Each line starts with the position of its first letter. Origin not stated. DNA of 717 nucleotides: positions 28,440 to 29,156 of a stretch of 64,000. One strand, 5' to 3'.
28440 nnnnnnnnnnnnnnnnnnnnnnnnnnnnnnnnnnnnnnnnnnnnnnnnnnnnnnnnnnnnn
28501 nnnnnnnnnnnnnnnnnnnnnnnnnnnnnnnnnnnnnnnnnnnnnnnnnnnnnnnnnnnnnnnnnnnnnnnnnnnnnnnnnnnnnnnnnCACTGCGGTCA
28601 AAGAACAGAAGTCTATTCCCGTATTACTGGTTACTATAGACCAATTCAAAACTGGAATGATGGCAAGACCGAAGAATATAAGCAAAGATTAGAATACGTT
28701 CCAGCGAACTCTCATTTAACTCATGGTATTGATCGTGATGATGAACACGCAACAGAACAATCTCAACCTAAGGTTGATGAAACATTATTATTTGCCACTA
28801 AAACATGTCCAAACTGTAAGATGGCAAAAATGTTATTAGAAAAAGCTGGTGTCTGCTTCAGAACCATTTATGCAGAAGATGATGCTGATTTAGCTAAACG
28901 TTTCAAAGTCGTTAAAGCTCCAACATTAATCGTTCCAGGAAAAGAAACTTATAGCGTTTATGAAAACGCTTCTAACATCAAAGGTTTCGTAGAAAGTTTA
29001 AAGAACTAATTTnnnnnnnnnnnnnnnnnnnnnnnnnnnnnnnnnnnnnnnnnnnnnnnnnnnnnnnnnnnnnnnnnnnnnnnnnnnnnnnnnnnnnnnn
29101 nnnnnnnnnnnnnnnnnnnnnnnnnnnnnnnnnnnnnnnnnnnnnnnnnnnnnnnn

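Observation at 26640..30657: Class III RNR with a fused C-terminal glutaredoxin/NrdH-like domain, next to a NADPH-motif-less TrxB-like flavoprotein and NrdG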

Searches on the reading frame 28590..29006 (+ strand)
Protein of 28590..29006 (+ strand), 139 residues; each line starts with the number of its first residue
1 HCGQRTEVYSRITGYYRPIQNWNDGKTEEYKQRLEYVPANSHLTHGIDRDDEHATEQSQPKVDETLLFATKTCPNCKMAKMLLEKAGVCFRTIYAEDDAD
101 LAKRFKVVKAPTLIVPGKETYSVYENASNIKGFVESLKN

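Call 3: search_protein_families(library=pfam, proteins=[window:28620-29006:+], max_evalue=0.01)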
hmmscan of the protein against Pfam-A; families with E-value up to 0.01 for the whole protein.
window:28620-29006:+ (129 aa): 4 families
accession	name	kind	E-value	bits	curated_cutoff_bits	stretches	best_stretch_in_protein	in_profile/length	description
PF00462.30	Glutaredoxin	-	2.2e-07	31.4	22.9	1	57-107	3-57/60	Glutaredoxin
PF13597.11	NRDD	-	4.3e-06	26.1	26.2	1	1-26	538-562/562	Anaerobic ribonucleoside-triphosphate reductase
PF13192.12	Thioredoxin_3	-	0.006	17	24.8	1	60-111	7-61/76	Thioredoxin domain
PF00085.26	Thioredoxin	-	0.0084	16.5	23.5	0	53-124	20-98/103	Thioredoxin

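Call 4: search_protein_families(library=ncbifam, proteins=[window:28620-29006:+], max_evalue=0.01)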
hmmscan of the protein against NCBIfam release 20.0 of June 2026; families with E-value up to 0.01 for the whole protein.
window:28620-29006:+ (129 aa): 11 families
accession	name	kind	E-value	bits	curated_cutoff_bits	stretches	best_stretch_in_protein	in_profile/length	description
NF006358.0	PRK08579.1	equivalog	1.5e-05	23.4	585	1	1-26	597-622/624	anaerobic ribonucleoside triphosphate reductase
NF007923.0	PRK10638.1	equivalog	1.6e-05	24.9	129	1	57-99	6-46/83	glutaredoxin 3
TIGR02196.1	GlrX_YruB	hypoth_equivalog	2.1e-05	24.9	88.55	1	57-94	4-41/74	glutaredoxin-like protein, YruB-family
TIGR02181.1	GRX_bact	equivalog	2.2e-05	24.6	90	1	57-94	3-40/80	glutaredoxin 3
TIGR02487.1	NrdD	equivalog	2.4e-05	23.1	326.35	1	1-25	556-580/581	anaerobic ribonucleoside-triphosphate reductase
NF045501.1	HUGP_GUXX-star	exception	3.9e-05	23.3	325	1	45-106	157-218/236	HUGP/GUXX-star fusion selenoprotein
TIGR02200.1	GlrX_actino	hypoth_equivalog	0.00023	21.5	89.5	1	57-106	4-53/77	mycoredoxin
NF041212.1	Uxx_star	subfamily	0.0011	19.1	66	1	57-106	3-52/70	Uxx-star family glutaredoxin-like (seleno)protein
TIGR02187.2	PDO_seleno_TRX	equivalog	0.0019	17.6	185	1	33-109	111-191/209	protein disulfide oxidoreductase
NF006126.0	PRK08270.1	equivalog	0.0065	14.8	548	0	1-26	656-681/684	ribonucleoside triphosphate reductase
TIGR02190.1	GlrX-dom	hypoth_equivalog_domain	0.0084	16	99.3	0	51-89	6-44/79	glutaredoxin-family domain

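Call 15: find_homologous_proteins(query=window:28590-29006:+, max_evalue=0.001)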
Query window:28590-29006:+ (139 aa): 989 proteins with E <= 0.001 among 991 candidates; the best 120 are listed.
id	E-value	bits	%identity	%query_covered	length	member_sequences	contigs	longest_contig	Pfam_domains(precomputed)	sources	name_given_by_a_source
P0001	2.2e-86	305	96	100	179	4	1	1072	PF00462.31,PF13597.12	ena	-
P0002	2.9e-77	275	86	100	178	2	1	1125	PF00462.31,PF13597.12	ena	-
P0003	8.1e-73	261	83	100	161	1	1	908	PF00462.31,PF13597.12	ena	-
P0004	1.8e-68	247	79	100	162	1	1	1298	PF00462.31,PF13597.12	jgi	jgi:Oxygen-sensitive ribonucleoside-triphosphate reductase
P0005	3.9e-52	194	64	99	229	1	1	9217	PF00462.31,PF13597.12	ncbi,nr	ncbi:MAG TPA: ribonucleoside triphosphate reductase, partial [Firmicutes bacterium]|nr:ribonucleosid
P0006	2.9e-51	191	64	98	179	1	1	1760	PF00462.31,PF13597.12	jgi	-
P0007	1.2e-50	189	61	98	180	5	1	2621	PF00462.31,PF00085.27,PF13597.12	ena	-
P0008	3.7e-49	184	59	97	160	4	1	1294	PF00462.31,PF13192.13,PF00085.27,PF13597.12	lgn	-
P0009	5.0e-48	180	61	99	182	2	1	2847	PF00462.31,PF13597.12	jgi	jgi:ribonucleoside-triphosphate reductase (formate)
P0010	6.9e-48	180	63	99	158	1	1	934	PF00462.31,PF12760.13,PF13597.12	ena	-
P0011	1.4e-47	179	61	98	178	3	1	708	PF00462.31,PF13192.13,PF13597.12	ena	-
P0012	1.7e-47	179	63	99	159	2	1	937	PF00462.31,PF13597.12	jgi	jgi:ribonucleoside-triphosphate reductase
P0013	1.7e-47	179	61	98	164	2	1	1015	PF00462.31,PF13597.12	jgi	jgi:ribonucleoside-triphosphate reductase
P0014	2.4e-47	178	60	99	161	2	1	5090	PF00462.31,PF13417.13,PF13597.12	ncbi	-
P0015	5.4e-47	177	61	99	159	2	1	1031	PF00462.31,PF00085.27,PF13597.12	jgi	jgi:ribonucleoside-triphosphate reductase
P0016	2.0e-46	175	58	98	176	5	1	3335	PF00462.31,PF13597.12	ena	-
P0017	2.0e-46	175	61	99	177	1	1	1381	PF00462.31,PF13597.12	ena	-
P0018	2.5e-46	175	60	99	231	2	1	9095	PF00462.31,PF13597.12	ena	-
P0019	2.4e-45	172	61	99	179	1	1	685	PF00462.31,PF13597.12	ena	-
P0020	4.0e-45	171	58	97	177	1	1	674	PF00462.31,PF13597.12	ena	-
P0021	1.6e-44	169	59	98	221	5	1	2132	PF00462.31,PF13597.12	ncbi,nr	ncbi:MAG: ribonucleoside triphosphate reductase, partial [Bacilli bacterium]|nr:ribonucleoside triph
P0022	1.3e-43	166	58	98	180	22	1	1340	PF00462.31,PF13597.12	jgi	jgi:ribonucleoside-triphosphate reductase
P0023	5.7e-43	164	55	99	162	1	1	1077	PF00462.31,PF13597.12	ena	-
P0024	2.4e-41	159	56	99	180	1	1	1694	PF00462.31,PF13597.12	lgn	-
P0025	4.0e-41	158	53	99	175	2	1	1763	PF00462.31,PF13597.12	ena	-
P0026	1.5e-40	156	55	98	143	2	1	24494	PF00462.31,PF13597.12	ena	-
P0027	2.7e-40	155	60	96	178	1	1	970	PF00462.31,PF13597.12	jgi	jgi:ribonucleoside-triphosphate reductase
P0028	4.6e-40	155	52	99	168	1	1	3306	PF00462.31,PF13192.13,PF00085.27,PF13597.12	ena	-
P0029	7.5e-40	154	50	99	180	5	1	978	PF00462.31,PF00085.27,PF13597.12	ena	-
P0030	9.5e-40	154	57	99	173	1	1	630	PF00462.31,PF06044.19,PF00085.27,PF13597.12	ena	-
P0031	2.8e-39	152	54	99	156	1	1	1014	PF00462.31,PF13192.13,PF00085.27,PF13597.12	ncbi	ncbi:MAG: anaerobic ribonucleoside-triphosphate reductase, partial [Clostridia bacterium]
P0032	5.2e-39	151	53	97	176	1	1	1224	PF00462.31,PF00085.27,PF13597.12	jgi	jgi:ribonucleoside-triphosphate reductase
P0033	6.6e-39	151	54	99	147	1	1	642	PF00462.31,PF00085.27,PF13098.14,PF13597.12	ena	-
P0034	9.6e-39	150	54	97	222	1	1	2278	PF00462.31,PF13597.12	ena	-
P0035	1.7e-38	149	53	98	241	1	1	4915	PF00462.31,PF13597.12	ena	-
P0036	2.3e-38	149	51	99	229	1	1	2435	PF00462.31,PF13192.13,PF00085.27,PF13597.12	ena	-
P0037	2.8e-38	149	50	99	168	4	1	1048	PF00462.31,PF00085.27,PF13597.12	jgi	jgi:ribonucleoside-triphosphate reductase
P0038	3.0e-38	149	55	98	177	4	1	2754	PF00462.31,PF13597.12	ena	-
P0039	3.5e-38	148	51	98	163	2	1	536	PF00462.31,PF13192.13,PF13597.12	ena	-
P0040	8.7e-38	147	52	99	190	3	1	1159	PF00462.31,PF13597.12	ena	-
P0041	1.0e-37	147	52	99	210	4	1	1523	PF00462.31,PF00085.27,PF13597.12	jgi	jgi:ribonucleoside-triphosphate reductase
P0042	1.3e-37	147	52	99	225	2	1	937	PF00462.31,PF13597.12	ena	-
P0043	1.5e-37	146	50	99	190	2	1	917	PF00462.31,PF00085.27,PF13597.12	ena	-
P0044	1.5e-37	146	54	99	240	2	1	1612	PF00462.31,PF13597.12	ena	-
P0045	1.7e-37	146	53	96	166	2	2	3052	PF00462.31,PF00085.27,PF13597.12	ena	-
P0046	1.7e-37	146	54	97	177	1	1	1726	PF00462.31,PF00085.27,PF13597.12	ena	-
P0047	1.8e-37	146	50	99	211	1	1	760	PF00462.31,PF13192.13,PF13597.12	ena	-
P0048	3.4e-37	145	51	99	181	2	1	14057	PF00462.31,PF13597.12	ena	-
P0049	3.6e-37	145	50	99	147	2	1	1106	PF00462.31,PF00085.27,PF13597.12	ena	-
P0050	3.6e-37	145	49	99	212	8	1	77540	PF00462.31,PF13417.13,PF13597.12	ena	-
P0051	3.6e-37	145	52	99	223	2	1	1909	PF00462.31,PF13597.12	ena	-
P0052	5.5e-37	145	49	99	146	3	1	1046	PF00462.31,PF00085.27,PF13597.12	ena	-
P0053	5.5e-37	145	53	99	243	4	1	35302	PF00462.31,PF00085.27,PF13597.12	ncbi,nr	ncbi:MAG: ribonucleoside triphosphate reductase, partial [Clostridia bacterium]|nr:ribonucleoside tr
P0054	6.1e-37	144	54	96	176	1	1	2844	PF00462.31,PF13597.12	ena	-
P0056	1.2e-36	143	51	97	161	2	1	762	PF00462.31,PF13597.12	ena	-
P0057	1.4e-36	143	50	99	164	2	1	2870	PF00462.31,PF13192.13,PF05768.21,PF13597.12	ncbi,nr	ncbi:MAG: glutaredoxin family protein, partial [Oscillospiraceae bacterium]|nr:glutaredoxin family p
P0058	2.8e-36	142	53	97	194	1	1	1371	PF00462.31,PF00085.27,PF13597.12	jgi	jgi:ribonucleoside-triphosphate reductase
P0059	2.8e-36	142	53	97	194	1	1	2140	PF00462.31,PF00085.27,PF13597.12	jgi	jgi:ribonucleoside-triphosphate reductase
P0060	3.7e-36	142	55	98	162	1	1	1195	PF00462.31,PF13597.12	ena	-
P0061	3.9e-36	142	48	97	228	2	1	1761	PF00462.31,PF13192.13,PF00085.27,PF13597.12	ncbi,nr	ncbi:MAG: thioredoxin family protein, partial [Clostridia bacterium]|nr:thioredoxin family protein [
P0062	4.1e-36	142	53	94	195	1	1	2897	PF00462.31,PF13597.12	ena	-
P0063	5.8e-36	141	50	99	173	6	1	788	PF00462.31,PF00085.27,PF13597.12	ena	-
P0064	6.7e-36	141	48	96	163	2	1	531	PF00462.31,PF13192.13,PF00085.27,PF13597.12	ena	-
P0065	7.2e-36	141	50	98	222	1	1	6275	PF00462.31,PF13597.12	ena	-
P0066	8.8e-36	141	51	97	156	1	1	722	PF00462.31,PF13597.12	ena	-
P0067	1.2e-35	140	51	99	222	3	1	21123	PF00462.31,PF00085.27,PF13597.12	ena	-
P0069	1.5e-35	140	50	96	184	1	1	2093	PF00462.31,PF13192.13,PF13597.12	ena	-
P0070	3.1e-35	139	49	99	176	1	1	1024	PF00462.31,PF00085.27,PF13597.12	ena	-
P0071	4.1e-35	139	49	99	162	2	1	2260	PF00462.31,PF13597.12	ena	-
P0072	4.4e-35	138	50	99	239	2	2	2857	PF00462.31,PF13597.12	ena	-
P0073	4.5e-35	138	49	96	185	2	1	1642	PF00462.31,PF13192.13,PF00085.27,PF13597.12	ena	-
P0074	5.1e-35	138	49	98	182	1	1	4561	PF00462.31,PF13597.12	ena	-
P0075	5.5e-35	138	50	98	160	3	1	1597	PF00462.31,PF13597.12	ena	-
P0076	6.4e-35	138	48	98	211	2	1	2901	PF00462.31,PF13597.12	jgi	jgi:ribonucleoside-triphosphate reductase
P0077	7.2e-35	138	51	92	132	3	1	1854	PF00462.31,PF13192.13,PF00085.27,PF13597.12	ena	-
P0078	7.4e-35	138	47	97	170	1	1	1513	PF00462.31,PF13597.12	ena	-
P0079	7.9e-35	138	48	96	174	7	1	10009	PF00462.31,PF13192.13,PF00085.27,PF13597.12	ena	-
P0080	8.2e-35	138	49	97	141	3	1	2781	PF00462.31,PF00085.27,PF13098.14,PF13597.12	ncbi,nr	ncbi:MAG: ribonucleoside triphosphate reductase, partial [Clostridia bacterium]|nr:ribonucleoside tr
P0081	8.2e-35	138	49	98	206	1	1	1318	PF00462.31,PF00085.27,PF13597.12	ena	-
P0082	9.5e-35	137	48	99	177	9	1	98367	PF00462.31,PF13597.12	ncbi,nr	ncbi:MAG: anaerobic ribonucleoside-triphosphate reductase, partial [bacterium]|nr:anaerobic ribonucl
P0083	1.1e-34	137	50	96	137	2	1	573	PF00462.31,PF13192.13,PF00085.27,PF13597.12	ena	-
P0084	1.2e-34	137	47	99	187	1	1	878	PF00462.31,PF00085.27,PF13597.12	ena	-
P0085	1.8e-34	136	47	99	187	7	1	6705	PF00462.31,PF13597.12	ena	-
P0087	2.0e-34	136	51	96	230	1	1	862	PF00462.31,PF13597.12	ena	-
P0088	2.2e-34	136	53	83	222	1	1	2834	PF00462.31,PF13597.12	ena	-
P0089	3.0e-34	136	51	98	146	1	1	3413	PF00462.31,PF13597.12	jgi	jgi:ribonucleoside-triphosphate reductase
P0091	3.1e-34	136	48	99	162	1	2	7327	PF00462.31,PF13597.12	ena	-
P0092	3.3e-34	136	48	97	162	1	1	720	PF00462.31,PF13597.12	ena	-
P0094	4.0e-34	135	47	96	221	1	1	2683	PF00462.31,PF13597.12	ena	-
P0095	4.1e-34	135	50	98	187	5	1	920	PF00462.31,PF13192.13,PF00085.27,PF13597.12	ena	-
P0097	5.0e-34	135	47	99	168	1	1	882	PF00462.31,PF13597.12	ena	-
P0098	5.1e-34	135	47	99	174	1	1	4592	PF00462.31,PF13597.12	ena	-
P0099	7.5e-34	134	51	96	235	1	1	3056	PF00462.31,PF13192.13,PF13597.12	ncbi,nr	ncbi:MAG: thioredoxin family protein, partial [Oscillospiraceae bacterium]|nr:thioredoxin family pro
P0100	8.4e-34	134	50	97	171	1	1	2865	PF00462.31,PF13597.12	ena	-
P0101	8.5e-34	134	47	96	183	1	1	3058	PF00462.31,PF13597.12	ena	-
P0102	9.5e-34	134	49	96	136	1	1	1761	PF00462.31,PF13597.12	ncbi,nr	ncbi:MAG: ribonucleoside triphosphate reductase, partial [Clostridia bacterium]|nr:ribonucleoside tr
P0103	1.0e-33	134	48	99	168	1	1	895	PF00462.31,PF13597.12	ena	-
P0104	1.1e-33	134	49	99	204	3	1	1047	PF00462.31,PF13192.13,PF13597.12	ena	-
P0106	1.4e-33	134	47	97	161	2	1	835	PF00462.31,PF13597.12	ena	-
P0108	1.6e-33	133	58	82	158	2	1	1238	PF00462.31,PF13597.12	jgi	jgi:ribonucleoside-triphosphate reductase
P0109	1.6e-33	133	46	97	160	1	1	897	PF00462.31,PF13417.13,PF13597.12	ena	-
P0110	1.9e-33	133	46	99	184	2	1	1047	PF00462.31,PF00085.27,PF13597.12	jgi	jgi:ribonucleoside-triphosphate reductase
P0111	1.9e-33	133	48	97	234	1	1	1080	PF00462.31,PF13597.12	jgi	jgi:ribonucleoside-triphosphate reductase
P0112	2.0e-33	133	51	98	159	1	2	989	PF00462.31,PF00085.27,PF13597.12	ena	-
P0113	2.1e-33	133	49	96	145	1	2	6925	PF00462.31,PF00085.27,PF13597.12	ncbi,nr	ncbi:MAG: thioredoxin domain-containing protein, partial [Clostridia bacterium]|nr:thioredoxin domai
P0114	2.3e-33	133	51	99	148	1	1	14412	PF00462.31,PF13597.12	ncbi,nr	ncbi:MAG: ribonucleoside triphosphate reductase, partial [Lachnospiraceae bacterium]|nr:ribonucleosi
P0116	2.6e-33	133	56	82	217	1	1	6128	PF00462.31,PF13597.12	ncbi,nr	ncbi:MAG: ribonucleoside triphosphate reductase, partial [Oscillibacter sp.]|nr:ribonucleoside triph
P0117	2.9e-33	133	52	96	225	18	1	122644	PF00462.31,PF13597.12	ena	-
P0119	2.9e-33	133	48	97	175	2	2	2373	PF00462.31,PF13597.12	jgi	jgi:ribonucleoside-triphosphate reductase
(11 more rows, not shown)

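Call 37: predict_structure(alignment_id=A1)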
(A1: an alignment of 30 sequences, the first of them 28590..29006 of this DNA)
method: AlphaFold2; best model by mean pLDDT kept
length: 139 residues; sequences in the alignment: 30
mean_pLDDT: 78.2   pTM: 0.54
mean pLDDT of the five models: 78.2, 76.9, 76.8, 75.4, 73.8
residues with pLDDT >= 90: 68; 70-90: 18; 50-70: 44; < 50: 9
segments of 3 or more residues with pLDDT < 50: 48-53
pLDDT, mean of each block of 10 residues (from residue 1): 60 70 57 64 50 53 90 94 95 93 91 92 94 92
secondary structure, 60 per line:
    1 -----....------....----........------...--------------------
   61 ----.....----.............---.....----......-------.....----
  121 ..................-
elements in order: E6-9 E16-19 H24-31 E65-69 H74-86 E90-94 H99-104 E112-116 E121-125 H126-138

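Call 41: fold_search(model_id=the predicted structure, library=pdb)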
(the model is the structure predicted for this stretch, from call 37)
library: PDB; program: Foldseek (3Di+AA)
matches with E <= 10: 1399; with E <= 0.001: 37
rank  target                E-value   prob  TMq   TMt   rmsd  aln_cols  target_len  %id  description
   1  1uvz_C                1.3e-04  1.00  0.45  0.56   2.9        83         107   20  structure of human thioredoxin 2 (released 2005-06-16)
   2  9nce                  1.9e-04  1.00  0.41  0.53   4.1        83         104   29  Oxidized Treponema pallidum thioredoxin strain Nichols (released 2026-02-11)
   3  9ncl                  2.4e-04  1.00  0.43  0.55   3.8        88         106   26  Arsenic treated Treponema pallidum thioredoxin strain Nichols (released 2026-02-11)
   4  1r26                  2.9e-04  1.00  0.48  0.58   4.4        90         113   18  Crystal structure of thioredoxin from Trypanosoma brucei brucei (released 2003-12-09)
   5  7vql                  4.3e-04  1.00  0.47  0.55   2.4        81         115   21  de novo designed based on 1r26 (released 2022-06-08)
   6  6zmu_D                4.3e-04  1.00  0.46  0.58   2.7        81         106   18  Crystal structure of the germline-specific thioredoxin protein Deadhead (Thioredoxin-1) from Drospohila melanogaster,  (released 2020-10-21)
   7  4o32_A                4.3e-04  1.00  0.43  0.64   3.2        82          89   18  Structure of a malarial protein (released 2014-12-24)
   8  1ttz                  4.3e-04  1.00  0.37  0.61   3.8        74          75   20  X-ray structure of Northeast Structural Genomics target protein XcR50 from X. campestris (released 2004-07-13)
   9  3ziv_A                4.6e-04  1.00  0.47  0.61   7.0        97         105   20  Crystal Structure of Ancestral Thioredoxin Relative to last Archaea- Eukaryotes Common Ancestor (AECA) from the Precam (released 2013-08-21)
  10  7asw                  4.6e-04  1.00  0.43  0.51   6.9       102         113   19  Crystal structure of chloroplastic thioredoxin z defines a novel type-specific target recognition (released 2021-05-19)
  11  1uvz_F                4.9e-04  1.00  0.44  0.55   3.4        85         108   20  structure of human thioredoxin 2 (released 2005-06-16)
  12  4gwr_A                4.9e-04  1.00  0.34  0.40   4.6        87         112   18  Crystal Structure of the second catalytic domain of protein disulfide isomerase P5 (released 2013-09-04)
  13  1v98_B                5.2e-04  1.00  0.47  0.71   2.5        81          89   20  Crystal Structure Analysis of Thioredoxin from Thermus thermophilus (released 2005-02-01)
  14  1uvz_A                5.2e-04  1.00  0.45  0.55   3.1        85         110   19  structure of human thioredoxin 2 (released 2005-06-16)
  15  7vu4                  5.9e-04  1.00  0.42  0.50   3.8        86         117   21  de novo design based on 1r26 (released 2022-06-08)
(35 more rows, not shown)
